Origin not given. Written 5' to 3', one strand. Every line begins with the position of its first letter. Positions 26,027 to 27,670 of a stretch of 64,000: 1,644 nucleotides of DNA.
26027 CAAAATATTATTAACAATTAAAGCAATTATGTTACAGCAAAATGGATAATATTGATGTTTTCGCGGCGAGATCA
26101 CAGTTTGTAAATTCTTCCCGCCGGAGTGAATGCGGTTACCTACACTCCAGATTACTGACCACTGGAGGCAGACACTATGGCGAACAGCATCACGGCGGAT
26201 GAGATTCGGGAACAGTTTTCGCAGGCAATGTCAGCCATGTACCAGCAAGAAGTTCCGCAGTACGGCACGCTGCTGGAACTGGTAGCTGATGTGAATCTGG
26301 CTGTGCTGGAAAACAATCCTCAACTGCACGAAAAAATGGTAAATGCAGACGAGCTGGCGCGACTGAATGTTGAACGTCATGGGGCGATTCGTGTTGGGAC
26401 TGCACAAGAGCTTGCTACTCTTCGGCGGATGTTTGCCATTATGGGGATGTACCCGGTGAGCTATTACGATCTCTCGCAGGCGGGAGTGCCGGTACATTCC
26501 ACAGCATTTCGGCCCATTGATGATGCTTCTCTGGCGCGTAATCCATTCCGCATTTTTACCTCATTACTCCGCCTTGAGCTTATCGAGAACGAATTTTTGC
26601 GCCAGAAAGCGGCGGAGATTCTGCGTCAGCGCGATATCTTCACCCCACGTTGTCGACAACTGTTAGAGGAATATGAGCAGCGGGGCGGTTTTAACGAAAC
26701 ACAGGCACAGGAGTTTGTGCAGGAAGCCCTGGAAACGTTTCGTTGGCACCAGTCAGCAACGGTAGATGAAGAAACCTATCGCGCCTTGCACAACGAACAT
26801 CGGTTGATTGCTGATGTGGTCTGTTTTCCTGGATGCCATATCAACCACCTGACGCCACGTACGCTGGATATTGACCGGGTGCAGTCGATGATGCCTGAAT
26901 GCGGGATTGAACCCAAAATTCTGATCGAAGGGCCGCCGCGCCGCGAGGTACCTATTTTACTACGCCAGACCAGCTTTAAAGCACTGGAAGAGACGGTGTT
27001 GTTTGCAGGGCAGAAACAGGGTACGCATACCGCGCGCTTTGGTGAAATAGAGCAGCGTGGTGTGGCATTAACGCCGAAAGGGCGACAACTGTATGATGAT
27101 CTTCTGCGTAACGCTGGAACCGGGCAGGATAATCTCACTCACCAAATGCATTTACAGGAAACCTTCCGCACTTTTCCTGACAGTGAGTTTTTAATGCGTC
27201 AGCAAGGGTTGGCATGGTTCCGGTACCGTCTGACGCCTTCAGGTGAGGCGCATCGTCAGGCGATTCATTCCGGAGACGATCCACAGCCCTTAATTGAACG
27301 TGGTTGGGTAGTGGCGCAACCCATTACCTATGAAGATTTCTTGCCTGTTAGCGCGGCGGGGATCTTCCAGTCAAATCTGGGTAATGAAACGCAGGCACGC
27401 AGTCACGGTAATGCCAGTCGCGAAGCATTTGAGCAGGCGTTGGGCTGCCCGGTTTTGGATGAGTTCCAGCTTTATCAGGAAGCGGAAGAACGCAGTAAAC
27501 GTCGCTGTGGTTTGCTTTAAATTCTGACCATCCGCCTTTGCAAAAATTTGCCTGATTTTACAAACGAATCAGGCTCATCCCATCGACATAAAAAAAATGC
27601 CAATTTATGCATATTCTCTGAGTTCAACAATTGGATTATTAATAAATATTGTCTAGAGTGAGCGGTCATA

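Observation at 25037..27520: Divergent LysR regulator and DUF1338 enzyme pair (ydcI/ydcJ)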

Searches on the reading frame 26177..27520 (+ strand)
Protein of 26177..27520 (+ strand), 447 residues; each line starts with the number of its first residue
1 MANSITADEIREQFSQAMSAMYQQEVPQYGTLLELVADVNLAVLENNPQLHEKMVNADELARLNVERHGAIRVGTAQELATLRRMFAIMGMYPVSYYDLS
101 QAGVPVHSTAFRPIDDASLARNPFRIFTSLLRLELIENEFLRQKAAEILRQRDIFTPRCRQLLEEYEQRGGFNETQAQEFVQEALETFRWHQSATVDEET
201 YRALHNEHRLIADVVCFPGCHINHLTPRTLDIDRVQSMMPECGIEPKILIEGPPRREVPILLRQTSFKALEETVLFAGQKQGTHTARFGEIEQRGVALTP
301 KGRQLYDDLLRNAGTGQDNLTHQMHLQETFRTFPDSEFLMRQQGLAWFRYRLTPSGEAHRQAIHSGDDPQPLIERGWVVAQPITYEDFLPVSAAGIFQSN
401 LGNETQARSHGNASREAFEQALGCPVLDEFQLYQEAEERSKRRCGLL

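Call 4: search_protein_families(library=pfam, proteins=[window:26177-27520:+])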
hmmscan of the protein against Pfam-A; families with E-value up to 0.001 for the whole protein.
window:26177-27520:+ (447 aa): 1 family
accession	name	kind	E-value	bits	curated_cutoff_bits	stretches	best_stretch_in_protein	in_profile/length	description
PF07063.19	HGLS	-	4.1e-161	537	25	1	14-400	1-386/386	2-oxoadipate dioxygenase/decarboxylase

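Call 5: search_protein_families(library=ncbifam, proteins=[window:26177-27520:+])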
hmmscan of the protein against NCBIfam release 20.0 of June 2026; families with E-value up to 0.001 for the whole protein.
window:26177-27520:+ (447 aa): 2 families
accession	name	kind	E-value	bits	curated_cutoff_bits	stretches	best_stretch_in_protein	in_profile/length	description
NF049974.1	HGlSynHglS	equivalog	2.6e-223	741.9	550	1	5-444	1-449/451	2-oxoadipate dioxygenase/decarboxylase HglS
NF050083.1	Myco_VOC_HglS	equivalog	8.2e-114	380.9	600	1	8-437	4-435/436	2-oxoadipate dioxygenase/decarboxylase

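Call 23: search_solved_structures(query=window:26177-27520:+, show_alignments=3)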
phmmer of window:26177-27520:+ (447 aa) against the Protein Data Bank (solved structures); distinct sequences matched with E-value up to 0.001: 2.
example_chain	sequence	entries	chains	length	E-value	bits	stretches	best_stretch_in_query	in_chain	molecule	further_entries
2rjb_A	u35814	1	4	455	3.2e-301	1001.4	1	1-447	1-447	Uncharacterized protein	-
6w1g_A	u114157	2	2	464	8.9e-158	528.8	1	5-445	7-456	Hydroxyglutarate synthase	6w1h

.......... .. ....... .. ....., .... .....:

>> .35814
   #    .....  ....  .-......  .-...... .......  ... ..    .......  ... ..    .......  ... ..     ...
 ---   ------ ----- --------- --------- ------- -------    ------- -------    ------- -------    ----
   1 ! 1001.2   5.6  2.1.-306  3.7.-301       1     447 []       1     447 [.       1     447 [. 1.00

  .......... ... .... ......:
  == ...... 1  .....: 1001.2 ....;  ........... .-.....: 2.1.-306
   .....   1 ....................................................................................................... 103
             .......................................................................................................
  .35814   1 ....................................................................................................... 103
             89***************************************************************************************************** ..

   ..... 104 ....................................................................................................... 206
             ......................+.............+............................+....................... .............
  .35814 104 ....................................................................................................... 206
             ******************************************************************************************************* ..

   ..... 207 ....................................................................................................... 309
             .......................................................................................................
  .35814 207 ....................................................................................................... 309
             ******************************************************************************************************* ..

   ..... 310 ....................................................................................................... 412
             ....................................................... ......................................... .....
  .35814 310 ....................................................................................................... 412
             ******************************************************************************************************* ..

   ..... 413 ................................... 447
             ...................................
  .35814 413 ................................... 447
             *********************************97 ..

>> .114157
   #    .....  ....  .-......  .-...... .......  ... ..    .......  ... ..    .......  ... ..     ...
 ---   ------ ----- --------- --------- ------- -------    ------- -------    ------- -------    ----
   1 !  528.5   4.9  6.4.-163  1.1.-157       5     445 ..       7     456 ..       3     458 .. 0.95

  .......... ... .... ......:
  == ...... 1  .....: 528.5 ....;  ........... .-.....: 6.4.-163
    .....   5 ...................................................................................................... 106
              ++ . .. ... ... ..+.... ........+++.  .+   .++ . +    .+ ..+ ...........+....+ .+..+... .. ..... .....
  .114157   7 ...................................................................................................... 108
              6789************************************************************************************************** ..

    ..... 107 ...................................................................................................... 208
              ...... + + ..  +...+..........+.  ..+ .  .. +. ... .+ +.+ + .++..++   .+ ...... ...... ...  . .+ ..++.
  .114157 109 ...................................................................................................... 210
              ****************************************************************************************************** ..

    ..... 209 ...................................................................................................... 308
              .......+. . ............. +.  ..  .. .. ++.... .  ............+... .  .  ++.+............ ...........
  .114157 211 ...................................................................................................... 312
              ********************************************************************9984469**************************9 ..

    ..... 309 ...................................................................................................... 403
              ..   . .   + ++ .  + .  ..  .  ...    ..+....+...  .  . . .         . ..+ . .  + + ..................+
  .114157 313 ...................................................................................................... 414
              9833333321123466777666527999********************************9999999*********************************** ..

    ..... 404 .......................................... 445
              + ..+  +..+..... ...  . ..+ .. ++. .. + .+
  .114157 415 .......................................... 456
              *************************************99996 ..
